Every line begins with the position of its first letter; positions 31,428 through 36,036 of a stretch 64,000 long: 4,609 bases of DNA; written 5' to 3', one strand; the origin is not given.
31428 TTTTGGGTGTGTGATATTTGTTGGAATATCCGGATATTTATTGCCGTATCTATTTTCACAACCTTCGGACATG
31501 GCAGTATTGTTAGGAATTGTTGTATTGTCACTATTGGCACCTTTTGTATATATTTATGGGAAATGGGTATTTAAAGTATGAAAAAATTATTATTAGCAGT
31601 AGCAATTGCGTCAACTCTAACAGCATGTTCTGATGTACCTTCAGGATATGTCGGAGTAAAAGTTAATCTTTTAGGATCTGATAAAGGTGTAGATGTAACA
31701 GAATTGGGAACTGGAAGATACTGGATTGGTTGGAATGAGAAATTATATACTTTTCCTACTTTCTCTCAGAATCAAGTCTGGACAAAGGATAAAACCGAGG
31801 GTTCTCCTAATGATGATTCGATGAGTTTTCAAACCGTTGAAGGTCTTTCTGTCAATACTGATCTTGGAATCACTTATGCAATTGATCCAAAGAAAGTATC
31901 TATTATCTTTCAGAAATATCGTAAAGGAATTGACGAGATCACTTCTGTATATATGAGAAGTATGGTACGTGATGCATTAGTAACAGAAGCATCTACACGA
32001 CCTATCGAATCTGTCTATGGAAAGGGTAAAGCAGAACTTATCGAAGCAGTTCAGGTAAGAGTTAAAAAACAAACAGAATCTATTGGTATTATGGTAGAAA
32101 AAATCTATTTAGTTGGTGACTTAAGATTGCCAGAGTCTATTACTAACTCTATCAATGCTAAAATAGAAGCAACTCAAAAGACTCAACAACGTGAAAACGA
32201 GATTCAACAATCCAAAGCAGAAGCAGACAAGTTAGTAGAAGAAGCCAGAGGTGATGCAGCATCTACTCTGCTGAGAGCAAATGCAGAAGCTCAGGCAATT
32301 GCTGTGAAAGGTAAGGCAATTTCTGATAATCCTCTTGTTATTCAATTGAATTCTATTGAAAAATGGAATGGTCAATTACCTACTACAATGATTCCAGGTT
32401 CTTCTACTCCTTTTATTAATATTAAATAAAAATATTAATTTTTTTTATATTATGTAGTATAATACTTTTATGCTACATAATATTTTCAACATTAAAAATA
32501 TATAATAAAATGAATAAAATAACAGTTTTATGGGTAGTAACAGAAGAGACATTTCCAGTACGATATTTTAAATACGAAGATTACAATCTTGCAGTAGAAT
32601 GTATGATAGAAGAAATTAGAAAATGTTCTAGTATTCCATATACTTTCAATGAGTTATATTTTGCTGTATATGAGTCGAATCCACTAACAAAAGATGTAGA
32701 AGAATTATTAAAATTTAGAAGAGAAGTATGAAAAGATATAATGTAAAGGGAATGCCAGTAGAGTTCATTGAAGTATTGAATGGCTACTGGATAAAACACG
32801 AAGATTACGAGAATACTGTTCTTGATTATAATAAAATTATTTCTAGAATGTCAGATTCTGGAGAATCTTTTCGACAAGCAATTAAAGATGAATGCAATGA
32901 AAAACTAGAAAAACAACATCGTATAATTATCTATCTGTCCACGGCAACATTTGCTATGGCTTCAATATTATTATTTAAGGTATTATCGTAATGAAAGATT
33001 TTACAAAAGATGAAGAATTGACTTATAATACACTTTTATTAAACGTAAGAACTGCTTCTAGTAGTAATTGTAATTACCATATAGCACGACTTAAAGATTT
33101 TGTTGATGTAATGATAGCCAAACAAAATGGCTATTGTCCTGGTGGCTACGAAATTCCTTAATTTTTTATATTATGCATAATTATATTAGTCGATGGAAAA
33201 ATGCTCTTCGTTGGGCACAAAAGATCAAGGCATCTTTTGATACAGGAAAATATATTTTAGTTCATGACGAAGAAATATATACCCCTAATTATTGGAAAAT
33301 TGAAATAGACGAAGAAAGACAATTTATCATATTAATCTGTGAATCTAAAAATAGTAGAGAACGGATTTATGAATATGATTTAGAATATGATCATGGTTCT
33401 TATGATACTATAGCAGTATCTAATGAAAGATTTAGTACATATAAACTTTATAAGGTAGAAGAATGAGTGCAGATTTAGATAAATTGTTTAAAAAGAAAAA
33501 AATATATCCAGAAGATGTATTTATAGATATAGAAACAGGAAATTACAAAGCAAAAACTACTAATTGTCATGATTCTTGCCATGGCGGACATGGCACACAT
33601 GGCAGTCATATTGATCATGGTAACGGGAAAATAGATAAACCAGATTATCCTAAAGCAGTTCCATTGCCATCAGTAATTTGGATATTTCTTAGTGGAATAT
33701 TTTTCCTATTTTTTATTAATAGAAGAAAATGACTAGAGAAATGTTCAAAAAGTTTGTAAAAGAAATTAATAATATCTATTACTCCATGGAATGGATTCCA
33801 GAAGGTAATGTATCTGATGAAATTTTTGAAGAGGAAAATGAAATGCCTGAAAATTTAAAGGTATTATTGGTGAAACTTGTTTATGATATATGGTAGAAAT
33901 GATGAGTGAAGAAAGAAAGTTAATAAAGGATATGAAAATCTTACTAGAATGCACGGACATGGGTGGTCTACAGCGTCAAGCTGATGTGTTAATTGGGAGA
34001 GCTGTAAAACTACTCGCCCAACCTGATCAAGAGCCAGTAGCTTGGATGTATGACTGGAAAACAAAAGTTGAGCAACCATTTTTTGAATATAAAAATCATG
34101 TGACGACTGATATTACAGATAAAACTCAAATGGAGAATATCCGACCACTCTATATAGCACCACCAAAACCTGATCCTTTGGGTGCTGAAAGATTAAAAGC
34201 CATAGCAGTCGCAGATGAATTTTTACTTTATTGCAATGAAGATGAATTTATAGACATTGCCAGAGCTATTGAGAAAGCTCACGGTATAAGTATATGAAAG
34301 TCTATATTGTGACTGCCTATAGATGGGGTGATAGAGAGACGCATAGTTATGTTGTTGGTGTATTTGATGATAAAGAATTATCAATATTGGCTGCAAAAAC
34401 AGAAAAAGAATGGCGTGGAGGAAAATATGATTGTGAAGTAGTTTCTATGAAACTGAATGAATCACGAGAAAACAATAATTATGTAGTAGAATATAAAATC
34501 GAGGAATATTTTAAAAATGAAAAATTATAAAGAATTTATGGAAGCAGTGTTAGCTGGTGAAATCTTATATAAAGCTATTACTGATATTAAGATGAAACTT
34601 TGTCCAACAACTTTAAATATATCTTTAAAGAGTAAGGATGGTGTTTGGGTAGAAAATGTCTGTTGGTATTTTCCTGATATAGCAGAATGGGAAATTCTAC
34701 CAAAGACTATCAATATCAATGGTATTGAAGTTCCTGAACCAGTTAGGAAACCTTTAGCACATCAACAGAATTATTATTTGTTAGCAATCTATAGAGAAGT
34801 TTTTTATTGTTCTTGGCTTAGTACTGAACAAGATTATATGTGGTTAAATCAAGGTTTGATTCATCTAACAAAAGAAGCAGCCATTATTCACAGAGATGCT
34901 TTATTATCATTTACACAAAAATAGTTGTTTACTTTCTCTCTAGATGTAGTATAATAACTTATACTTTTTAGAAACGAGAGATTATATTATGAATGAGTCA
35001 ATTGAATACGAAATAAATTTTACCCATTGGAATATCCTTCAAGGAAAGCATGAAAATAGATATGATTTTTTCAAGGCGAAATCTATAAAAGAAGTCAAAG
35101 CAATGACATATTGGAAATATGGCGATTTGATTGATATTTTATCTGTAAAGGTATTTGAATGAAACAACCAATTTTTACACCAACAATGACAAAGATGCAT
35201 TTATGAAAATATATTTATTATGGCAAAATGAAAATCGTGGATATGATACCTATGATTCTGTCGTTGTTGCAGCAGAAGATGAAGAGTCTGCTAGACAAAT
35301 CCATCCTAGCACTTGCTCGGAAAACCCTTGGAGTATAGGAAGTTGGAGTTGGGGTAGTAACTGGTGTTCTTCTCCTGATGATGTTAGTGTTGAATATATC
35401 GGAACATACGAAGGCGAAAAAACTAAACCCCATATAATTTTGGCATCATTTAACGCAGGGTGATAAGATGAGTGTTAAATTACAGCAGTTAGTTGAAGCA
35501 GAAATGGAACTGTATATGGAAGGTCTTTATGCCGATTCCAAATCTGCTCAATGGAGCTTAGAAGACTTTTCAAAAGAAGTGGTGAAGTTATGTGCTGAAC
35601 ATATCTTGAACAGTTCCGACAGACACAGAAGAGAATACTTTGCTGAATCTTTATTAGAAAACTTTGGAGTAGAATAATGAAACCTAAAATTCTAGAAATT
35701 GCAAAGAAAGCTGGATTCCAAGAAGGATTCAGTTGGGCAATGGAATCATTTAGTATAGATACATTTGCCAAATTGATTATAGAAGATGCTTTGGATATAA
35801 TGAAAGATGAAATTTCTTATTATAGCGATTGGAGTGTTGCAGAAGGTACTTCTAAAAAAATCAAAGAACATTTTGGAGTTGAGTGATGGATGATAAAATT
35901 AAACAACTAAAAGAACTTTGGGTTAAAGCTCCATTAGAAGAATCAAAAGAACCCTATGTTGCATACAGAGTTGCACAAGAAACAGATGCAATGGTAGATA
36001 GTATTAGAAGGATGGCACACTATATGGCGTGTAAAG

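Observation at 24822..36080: Expanded array of two alternating small-protein families in the early (hyperplastic) region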

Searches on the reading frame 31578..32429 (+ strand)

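Call 11: search_protein_families(library=pfam, max_evalue=0.001, proteins=[window:31578-32429:+])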
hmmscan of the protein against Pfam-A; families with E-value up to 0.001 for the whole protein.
window:31578-32429:+ (283 aa): 1 family
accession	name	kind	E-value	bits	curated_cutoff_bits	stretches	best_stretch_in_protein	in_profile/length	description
PF01145.31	Band_7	-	2.7e-22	80.1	23.6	1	20-216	3-176/176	SPFH domain / Band 7 family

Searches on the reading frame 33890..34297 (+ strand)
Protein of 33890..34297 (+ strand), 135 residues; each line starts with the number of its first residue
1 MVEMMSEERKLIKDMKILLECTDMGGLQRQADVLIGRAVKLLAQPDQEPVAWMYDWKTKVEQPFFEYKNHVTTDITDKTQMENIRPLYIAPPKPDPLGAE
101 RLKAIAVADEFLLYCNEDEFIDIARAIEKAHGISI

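Call 9: search_protein_families(library=pfam, max_evalue=1, proteins=[window:33890-34297:+])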
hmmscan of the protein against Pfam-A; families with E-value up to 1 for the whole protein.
window:33890-34297:+ (135 aa): 1 family
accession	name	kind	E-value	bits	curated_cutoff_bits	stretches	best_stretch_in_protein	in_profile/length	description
PF12594.13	DUF3764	-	0.087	13.4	24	1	57-96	7-47/89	Protein of unknown function (DUF3764)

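Call 10: search_protein_families(library=phrogs, max_evalue=0.1, proteins=[window:33890-34297:+])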
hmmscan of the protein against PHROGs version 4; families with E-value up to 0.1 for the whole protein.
window:33890-34297:+ (135 aa): 1 family
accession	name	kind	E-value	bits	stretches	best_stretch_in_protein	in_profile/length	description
phrog_660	-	unknown function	0.0089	17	1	27-94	28-90/193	-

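Call 20: search_dna_similar(query=window:33890-34297:+, collection=phages, mode=protein, max_evalue=0.01, max_rows=30)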
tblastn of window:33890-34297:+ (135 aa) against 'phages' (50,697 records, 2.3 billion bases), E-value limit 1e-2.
No match.

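Call 35: search_solved_structures(query=A4, max_evalue=10)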
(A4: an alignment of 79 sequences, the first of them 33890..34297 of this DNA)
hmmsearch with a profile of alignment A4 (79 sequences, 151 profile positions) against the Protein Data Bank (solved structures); distinct sequences matched with E-value up to 10: 5.
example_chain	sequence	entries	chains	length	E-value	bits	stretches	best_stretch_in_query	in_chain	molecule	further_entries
5g3q_A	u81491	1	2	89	0.57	13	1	98-133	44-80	WNK1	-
2pic_A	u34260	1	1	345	1.5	11.7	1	52-117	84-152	Membrane-bound lytic murein transglycosylase A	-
2pjj_A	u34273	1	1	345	1.5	11.7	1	52-117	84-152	Membrane-bound lytic murein transglycosylase A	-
2ae0_X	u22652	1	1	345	1.5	11.7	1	52-117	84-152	Membrane-bound lytic murein transglycosylase A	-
2pi8_A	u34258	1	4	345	1.5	11.7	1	52-117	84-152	Membrane-bound lytic murein transglycosylase A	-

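Call 39: search_protein_families(library=ncbifam, max_evalue=1, proteins=[window:33890-34297:+])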
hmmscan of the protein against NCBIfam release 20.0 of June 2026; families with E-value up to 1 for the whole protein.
window:33890-34297:+ (135 aa): 0 families

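Call 40: search_protein_families(library=padloc, max_evalue=1, proteins=[window:33890-34297:+])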
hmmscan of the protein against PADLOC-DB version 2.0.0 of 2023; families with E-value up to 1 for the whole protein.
window:33890-34297:+ (135 aa): 0 families

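Call 41: predict_structure(alignment_id=A4)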
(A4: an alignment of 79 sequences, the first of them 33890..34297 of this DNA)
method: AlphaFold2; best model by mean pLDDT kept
length: 135 residues; sequences in the alignment: 79
mean_pLDDT: 73.9   pTM: 0.41
mean pLDDT of the five models: 73.9, 73.4, 73.3, 71.9, 70.0
residues with pLDDT >= 90: 32; 70-90: 45; 50-70: 40; < 50: 18
segments of 3 or more residues with pLDDT < 50: 1-3, 60-74
pLDDT, mean of each block of 10 residues (from residue 1): 66 85 73 87 70 62 45 53 63 82 92 91 92 76
secondary structure, 60 per line:
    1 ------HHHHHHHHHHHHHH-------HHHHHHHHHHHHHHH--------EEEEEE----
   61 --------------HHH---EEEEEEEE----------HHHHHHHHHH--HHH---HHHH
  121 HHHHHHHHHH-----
elements in order: H7-20 H28-42 E51-56 E81-88 H99-108 H117-130

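Call 46: fold_search(model_id=the predicted structure, library=viral)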
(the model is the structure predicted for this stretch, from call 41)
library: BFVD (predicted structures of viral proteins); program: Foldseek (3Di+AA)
matches with E <= 10: 59; with E <= 0.001: 0
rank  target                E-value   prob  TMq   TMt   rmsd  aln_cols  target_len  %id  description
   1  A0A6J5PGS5            2.2e-03  0.98  0.29  0.19  11.9       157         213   21  Uncharacterized protein [uncultured Caudovirales phage]
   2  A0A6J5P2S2            2.4e-02  0.66  0.27  0.14  18.4       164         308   16  Uncharacterized protein [uncultured Caudovirales phage]
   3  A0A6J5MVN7            3.8e-02  0.75  0.30  0.15  20.6       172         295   20  Uncharacterized protein [uncultured Caudovirales phage]
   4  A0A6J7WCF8            5.7e-02  0.35  0.23  0.24  18.0       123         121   24  Uncharacterized protein [uncultured Caudovirales phage]
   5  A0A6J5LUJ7            9.6e-02  0.51  0.27  0.18  16.6       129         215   26  Uncharacterized protein [uncultured Caudovirales phage]
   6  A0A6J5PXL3            2.2e-01  0.15  0.19  0.15  19.2       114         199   27  Uncharacterized protein [uncultured Caudovirales phage]
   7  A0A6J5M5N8            2.6e-01  0.41  0.34  0.33  15.2       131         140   24  Uncharacterized protein [uncultured Caudovirales phage]
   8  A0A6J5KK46            3.3e-01  0.16  0.19  0.23  16.1        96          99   14  Uncharacterized protein [uncultured Caudovirales phage]
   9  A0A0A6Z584            3.3e-01  0.16  0.25  0.25  17.1       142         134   19  Uncharacterized protein [Enterobacter phage phiKDA1]
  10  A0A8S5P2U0            6.4e-01  0.12  0.23  0.21  14.0       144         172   18  Uncharacterized protein [Peduovirinae sp. ctjOQ18]
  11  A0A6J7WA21            1.1e+00  0.14  0.26  0.25  21.9       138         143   20  Uncharacterized protein [uncultured Caudovirales phage]
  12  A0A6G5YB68            1.3e+00  0.12  0.25  0.26  12.1       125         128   17  (no name in the UniProt tables at hand)
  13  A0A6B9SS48            1.5e+00  0.35  0.28  0.36   5.7        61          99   10  (no name in the UniProt tables at hand)
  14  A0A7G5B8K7            1.5e+00  0.08  0.24  0.23  13.6       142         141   18  Uncharacterized protein [Ralstonia phage Bakoly]
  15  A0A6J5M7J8            1.6e+00  0.09  0.25  0.23  15.5       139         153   15  Uncharacterized protein (Fragment) [uncultured Caudovirales phage]
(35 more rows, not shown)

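Call 54: search_protein_families(library=phrogs, alignment_id=A4, max_evalue=0.001)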
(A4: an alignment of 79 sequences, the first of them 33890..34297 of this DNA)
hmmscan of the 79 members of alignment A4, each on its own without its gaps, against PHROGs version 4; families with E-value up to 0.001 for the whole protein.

A. member 1, window:33890-34297:+ (135 aa): 0 families

B. families by the number of members that match (of 79 scanned): 5 families
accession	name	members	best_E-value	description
phrog_60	-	6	2.3e-05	-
phrog_660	-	5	3.7e-05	-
phrog_5117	-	2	0.00046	-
phrog_15922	-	1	0.00031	-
phrog_13953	-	1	0.0009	-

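Call 67: search_protein_representatives(alignment_id=A4)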
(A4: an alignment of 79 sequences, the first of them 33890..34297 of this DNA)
Query: 79 sequences, 151 profile positions. Proteins with E-value up to 0.001 (for the whole library): 13438; up to 1e-10: 2474; up to 1e-30: 56. The best 150 are listed.
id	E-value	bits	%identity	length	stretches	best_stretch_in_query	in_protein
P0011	5.5e-45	169.0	-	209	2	47-137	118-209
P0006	7.8e-45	168.5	-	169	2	45-137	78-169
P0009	8.4e-44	165.1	-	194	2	3-95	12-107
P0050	1.5e-43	164.3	-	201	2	3-101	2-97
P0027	6.3e-42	159.0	-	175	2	9-98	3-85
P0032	9.1e-42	158.5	-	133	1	6-139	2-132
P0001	2.7e-41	157.0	-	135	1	4-133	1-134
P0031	8.5e-41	155.4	-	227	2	6-135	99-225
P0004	3.2e-40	153.5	-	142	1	8-137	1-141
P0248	3.2e-40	153.5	-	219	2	34-137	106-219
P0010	3.3e-40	153.4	-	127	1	8-135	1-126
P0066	5.0e-40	152.9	-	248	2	47-138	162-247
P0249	2.0e-39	150.9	-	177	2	8-104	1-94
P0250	6.0e-38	146.1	-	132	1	8-137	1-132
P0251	1.8e-37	144.5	-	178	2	8-129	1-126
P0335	2.2e-27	111.8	-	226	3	36-137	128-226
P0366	1.8e-26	108.8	-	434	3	36-135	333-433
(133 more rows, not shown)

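Call 86: search_protein_families(library=pfam, max_evalue=5, proteins=[P0366, P0335])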
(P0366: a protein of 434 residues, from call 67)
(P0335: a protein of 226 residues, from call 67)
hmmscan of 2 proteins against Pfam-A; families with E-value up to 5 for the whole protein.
P0366 (434 aa): 1 family
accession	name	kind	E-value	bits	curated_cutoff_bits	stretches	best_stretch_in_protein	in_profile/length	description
PF16238.11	DUF4897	-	2.6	8.4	28.6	1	59-81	113-135/157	Domain of unknown function (DUF4897)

P0335 (226 aa): 1 family
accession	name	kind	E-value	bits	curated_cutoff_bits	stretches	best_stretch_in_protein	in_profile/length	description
PF07495.19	Y_Y_Y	-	4.7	7.6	26.6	0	89-111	5-26/65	Y_Y_Y domain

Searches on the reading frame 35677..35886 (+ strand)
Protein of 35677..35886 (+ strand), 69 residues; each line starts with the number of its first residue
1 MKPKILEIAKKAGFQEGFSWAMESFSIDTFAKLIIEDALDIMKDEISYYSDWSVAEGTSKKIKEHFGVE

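Call 9: search_protein_families(library=pfam, max_evalue=1, proteins=[window:35677-35886:+])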
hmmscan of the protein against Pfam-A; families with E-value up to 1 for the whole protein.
window:35677-35886:+ (69 aa): 1 family
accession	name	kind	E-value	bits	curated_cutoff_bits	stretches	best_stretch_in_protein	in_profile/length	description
PF10117.15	McrBC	-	0.18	11.2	23.9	1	7-55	104-152/318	McrBC 5-methylcytosine restriction system component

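Call 10: search_protein_families(library=phrogs, max_evalue=0.1, proteins=[window:35677-35886:+])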
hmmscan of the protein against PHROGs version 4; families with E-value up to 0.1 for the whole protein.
window:35677-35886:+ (69 aa): 0 families

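Call 39: search_protein_families(library=ncbifam, max_evalue=1, proteins=[window:35677-35886:+])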
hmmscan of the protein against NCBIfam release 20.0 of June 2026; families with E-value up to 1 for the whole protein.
window:35677-35886:+ (69 aa): 1 family
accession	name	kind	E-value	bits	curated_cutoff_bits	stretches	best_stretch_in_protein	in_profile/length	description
NF040874.1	blaPJM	exception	0.13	11.8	630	1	6-63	174-232/301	PJM family subclass B3 metallo-beta-lactamase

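Call 40: search_protein_families(library=padloc, max_evalue=1, proteins=[window:35677-35886:+])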
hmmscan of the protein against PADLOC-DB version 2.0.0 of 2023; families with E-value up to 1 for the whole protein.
window:35677-35886:+ (69 aa): 0 families
